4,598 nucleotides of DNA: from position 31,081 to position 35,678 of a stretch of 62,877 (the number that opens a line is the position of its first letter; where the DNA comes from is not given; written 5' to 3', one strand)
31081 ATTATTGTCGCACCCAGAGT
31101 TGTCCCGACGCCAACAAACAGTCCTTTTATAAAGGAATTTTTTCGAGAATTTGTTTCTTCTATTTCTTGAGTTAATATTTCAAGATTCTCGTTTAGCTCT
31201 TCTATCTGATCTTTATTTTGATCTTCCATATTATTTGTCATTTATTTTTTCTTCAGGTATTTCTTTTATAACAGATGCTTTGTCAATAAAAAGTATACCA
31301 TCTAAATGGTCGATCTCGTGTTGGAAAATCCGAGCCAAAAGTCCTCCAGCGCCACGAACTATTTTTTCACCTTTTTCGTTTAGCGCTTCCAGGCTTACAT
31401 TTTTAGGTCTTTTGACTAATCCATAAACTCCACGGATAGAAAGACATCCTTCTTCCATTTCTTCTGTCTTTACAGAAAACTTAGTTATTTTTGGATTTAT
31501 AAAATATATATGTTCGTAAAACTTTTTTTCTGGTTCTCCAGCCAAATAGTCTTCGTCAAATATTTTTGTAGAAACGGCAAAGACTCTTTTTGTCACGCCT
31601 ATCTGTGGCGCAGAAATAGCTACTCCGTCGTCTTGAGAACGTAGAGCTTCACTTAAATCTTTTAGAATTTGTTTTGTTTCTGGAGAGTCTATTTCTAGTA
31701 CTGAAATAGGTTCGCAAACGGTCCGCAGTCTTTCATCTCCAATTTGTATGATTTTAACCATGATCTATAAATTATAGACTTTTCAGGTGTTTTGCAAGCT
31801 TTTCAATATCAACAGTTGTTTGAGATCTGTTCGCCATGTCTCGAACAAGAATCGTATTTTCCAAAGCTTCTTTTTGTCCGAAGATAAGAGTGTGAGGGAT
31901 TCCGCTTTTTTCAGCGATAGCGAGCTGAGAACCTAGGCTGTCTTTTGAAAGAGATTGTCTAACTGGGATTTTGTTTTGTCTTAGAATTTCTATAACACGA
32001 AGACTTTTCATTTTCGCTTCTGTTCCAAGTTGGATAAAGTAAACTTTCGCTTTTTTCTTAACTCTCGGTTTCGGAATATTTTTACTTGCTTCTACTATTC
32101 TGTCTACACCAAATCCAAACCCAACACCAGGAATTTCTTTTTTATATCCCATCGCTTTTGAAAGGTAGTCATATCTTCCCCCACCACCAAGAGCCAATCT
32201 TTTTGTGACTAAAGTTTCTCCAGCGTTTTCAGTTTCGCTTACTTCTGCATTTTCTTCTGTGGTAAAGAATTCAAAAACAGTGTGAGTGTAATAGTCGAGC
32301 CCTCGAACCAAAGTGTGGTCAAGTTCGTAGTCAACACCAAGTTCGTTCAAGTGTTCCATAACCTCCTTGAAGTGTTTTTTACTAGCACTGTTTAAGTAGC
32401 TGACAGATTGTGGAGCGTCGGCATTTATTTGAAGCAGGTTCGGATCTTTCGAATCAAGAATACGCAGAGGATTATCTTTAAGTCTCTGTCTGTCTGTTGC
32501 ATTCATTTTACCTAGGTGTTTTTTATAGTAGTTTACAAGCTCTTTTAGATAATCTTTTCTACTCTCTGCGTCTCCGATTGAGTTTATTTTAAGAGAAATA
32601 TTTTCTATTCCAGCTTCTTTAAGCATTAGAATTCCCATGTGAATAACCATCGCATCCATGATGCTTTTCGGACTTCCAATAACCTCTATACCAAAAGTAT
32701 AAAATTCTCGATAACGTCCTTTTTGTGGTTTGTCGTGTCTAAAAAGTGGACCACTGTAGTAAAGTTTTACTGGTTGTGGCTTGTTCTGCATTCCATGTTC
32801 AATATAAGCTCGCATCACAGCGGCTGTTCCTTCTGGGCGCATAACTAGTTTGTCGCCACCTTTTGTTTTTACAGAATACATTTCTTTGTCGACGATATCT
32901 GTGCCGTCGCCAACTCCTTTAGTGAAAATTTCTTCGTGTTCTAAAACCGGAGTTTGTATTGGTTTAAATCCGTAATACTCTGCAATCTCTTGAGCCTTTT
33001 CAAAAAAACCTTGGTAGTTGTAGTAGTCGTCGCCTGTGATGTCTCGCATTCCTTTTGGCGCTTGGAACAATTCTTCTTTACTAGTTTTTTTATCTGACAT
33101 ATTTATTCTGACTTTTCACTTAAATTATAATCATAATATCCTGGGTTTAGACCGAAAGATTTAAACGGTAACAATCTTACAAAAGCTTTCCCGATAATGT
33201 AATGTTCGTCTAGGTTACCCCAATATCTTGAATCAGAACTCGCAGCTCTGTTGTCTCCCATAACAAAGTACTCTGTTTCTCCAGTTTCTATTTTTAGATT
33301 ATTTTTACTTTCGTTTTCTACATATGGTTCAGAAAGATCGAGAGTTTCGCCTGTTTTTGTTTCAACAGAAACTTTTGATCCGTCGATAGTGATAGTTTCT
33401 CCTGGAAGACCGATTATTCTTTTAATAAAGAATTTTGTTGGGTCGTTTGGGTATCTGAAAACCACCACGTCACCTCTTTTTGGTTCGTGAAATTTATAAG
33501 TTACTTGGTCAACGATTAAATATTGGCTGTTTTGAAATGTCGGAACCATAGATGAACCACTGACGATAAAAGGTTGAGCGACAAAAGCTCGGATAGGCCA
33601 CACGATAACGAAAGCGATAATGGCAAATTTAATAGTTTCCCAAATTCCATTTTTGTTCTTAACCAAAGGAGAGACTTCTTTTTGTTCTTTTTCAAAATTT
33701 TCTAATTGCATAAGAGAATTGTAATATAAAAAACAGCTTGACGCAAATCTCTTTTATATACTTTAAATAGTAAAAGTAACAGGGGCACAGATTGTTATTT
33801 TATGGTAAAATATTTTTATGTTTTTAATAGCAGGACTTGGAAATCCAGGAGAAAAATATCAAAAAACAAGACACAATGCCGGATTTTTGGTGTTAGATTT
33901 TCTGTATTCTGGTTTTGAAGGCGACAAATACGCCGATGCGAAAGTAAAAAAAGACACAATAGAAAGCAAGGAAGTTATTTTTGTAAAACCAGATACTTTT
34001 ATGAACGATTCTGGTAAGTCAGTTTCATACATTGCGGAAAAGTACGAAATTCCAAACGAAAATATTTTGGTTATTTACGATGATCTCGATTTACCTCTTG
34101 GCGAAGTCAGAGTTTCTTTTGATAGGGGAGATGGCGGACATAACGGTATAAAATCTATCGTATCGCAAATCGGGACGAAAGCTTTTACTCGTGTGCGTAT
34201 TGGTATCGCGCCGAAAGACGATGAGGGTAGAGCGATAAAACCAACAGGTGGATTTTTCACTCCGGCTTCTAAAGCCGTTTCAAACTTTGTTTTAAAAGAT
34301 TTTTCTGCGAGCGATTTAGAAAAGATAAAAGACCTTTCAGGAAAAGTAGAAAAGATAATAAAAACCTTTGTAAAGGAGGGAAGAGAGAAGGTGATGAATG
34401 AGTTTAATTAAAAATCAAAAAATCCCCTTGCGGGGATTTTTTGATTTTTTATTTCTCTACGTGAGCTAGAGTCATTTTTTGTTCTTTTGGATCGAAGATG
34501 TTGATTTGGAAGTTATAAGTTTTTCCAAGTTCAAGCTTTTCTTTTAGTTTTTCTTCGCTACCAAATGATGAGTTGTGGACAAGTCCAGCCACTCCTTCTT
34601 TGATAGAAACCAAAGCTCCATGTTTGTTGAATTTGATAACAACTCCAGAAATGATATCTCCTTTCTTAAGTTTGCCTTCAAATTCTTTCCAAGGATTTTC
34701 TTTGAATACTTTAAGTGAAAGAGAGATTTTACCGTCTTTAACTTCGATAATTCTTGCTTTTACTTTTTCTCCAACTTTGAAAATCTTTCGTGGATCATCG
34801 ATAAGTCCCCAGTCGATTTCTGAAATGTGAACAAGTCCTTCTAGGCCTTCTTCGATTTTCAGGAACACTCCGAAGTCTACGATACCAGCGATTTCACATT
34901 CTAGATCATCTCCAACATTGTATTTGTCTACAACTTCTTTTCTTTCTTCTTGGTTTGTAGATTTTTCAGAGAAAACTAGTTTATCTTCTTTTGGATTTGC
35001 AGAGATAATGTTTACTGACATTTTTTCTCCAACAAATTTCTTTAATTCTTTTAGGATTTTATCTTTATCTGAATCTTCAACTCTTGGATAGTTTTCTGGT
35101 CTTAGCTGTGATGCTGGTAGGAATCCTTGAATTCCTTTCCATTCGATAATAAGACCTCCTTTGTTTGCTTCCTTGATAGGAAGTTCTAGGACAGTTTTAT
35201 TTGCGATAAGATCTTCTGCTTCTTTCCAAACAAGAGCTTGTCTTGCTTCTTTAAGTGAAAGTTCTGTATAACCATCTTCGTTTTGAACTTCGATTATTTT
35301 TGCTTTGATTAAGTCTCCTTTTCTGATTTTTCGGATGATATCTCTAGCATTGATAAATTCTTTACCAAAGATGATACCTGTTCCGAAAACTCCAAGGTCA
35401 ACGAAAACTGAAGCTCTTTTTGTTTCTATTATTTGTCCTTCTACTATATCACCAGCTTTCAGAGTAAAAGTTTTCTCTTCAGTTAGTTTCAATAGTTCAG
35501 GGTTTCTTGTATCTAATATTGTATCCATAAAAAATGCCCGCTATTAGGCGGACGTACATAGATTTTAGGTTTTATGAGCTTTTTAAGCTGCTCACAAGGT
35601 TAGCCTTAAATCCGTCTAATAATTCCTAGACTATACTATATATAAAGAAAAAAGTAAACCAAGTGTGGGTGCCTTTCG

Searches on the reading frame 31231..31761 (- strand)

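Call 81: search_protein_families(library=pfam, proteins=[window:31231-31761:-], max_evalue=0.001)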
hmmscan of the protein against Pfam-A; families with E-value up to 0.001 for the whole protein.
window:31231-31761:- (176 aa): 1 family
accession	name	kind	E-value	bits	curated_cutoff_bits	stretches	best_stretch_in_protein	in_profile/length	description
PF01327.26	Pep_deformylase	-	1.6e-45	154.9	22.8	1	2-164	2-152/156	Polypeptide deformylase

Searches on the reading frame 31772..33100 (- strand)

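Call 8: search_protein_families(library=pfam, proteins=[window:31772-33100:-], max_evalue=0.001)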
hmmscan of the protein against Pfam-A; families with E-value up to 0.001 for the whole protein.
window:31772-33100:- (442 aa): 4 families
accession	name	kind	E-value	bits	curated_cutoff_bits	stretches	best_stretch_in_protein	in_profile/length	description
PF13393.11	tRNA-synt_His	-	1.9e-35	123.1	25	1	17-335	1-308/308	Histidyl-tRNA synthetase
PF03129.25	HGTP_anticodon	-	6.4e-14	52.3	21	1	352-441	1-93/94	Anticodon binding domain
PF00587.30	tRNA-synt_2b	-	3.6e-12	47.1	29.3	1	75-336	1-172/179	tRNA synthetase class II core domain (G, H, P, S and T)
PF01409.25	tRNA-synt_2d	-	0.00047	20.2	19.8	0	314-342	201-229/246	tRNA synthetases class II core domain (F)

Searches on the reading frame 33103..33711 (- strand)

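Call 8: search_protein_families(library=pfam, proteins=[window:33103-33711:-], max_evalue=0.001)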
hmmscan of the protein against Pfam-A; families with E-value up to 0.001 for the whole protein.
window:33103-33711:- (202 aa): 2 families
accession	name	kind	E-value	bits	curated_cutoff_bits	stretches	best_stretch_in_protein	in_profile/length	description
PF10502.14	Peptidase_S26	-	7.1e-45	153.4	22.9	1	24-180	2-167/168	Signal peptidase, peptidase S26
PF00717.28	Peptidase_S24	-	1.1e-05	25.5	23.3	1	50-107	40-89/116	Peptidase S24-like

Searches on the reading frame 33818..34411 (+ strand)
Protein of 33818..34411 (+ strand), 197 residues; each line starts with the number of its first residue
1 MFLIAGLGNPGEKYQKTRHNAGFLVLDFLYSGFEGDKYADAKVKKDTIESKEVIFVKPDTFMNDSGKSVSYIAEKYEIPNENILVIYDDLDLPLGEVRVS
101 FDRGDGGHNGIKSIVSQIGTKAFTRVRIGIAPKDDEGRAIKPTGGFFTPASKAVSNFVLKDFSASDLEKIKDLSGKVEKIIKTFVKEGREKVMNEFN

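Call 81: search_protein_families(library=pfam, proteins=[window:33818-34411:+], max_evalue=0.001)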
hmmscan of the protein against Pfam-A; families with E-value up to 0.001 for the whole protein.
window:33818-34411:+ (197 aa): 1 family
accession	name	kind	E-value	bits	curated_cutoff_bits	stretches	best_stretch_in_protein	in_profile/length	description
PF01195.25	Pept_tRNA_hydro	-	2.6e-58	197.3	27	1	3-197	1-183/183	Peptidyl-tRNA hydrolase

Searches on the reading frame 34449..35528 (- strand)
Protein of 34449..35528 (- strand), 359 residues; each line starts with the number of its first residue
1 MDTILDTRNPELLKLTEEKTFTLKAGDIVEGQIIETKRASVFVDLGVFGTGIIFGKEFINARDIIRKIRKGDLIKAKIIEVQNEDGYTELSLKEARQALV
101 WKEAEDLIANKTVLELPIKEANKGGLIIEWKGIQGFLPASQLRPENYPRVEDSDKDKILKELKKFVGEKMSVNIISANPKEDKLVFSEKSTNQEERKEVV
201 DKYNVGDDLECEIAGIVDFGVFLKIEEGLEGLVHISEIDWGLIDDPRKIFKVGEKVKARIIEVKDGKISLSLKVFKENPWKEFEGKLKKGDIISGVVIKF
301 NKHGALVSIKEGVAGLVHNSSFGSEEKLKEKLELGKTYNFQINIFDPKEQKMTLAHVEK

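Call 7: search_protein_families(library=pfam, proteins=[window:34449-35528:-], max_evalue=0.001)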
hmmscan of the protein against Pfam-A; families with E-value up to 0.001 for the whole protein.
window:34449-35528:- (359 aa): 6 families
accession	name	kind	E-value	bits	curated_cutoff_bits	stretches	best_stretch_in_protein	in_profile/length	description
PF00575.29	S1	-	2.9e-37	127.3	22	3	202-272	1-73/74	S1 RNA binding domain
PF23459.1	S1_RRP5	-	1.3e-10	42.1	27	0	219-271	17-69/72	RRP5 S1 domain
PF21710.3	Spt6_S1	-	1.5e-08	35.2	27.5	0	284-352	11-82/91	Spt6, S1/OB domain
PF21543.3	CvfB_2nd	-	2.6e-08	34.1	27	0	251-273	52-75/76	Virulence regulatory factor CvfB, second domain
PF24685.1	OB_RRP5_4th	-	5.9e-06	26.7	31.5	0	229-264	37-72/92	RRP5 OB-fold domain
PF07497.18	Rho_RNA_bind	-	0.00032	20.9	27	0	19-38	35-54/73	Rho termination factor, RNA-binding domain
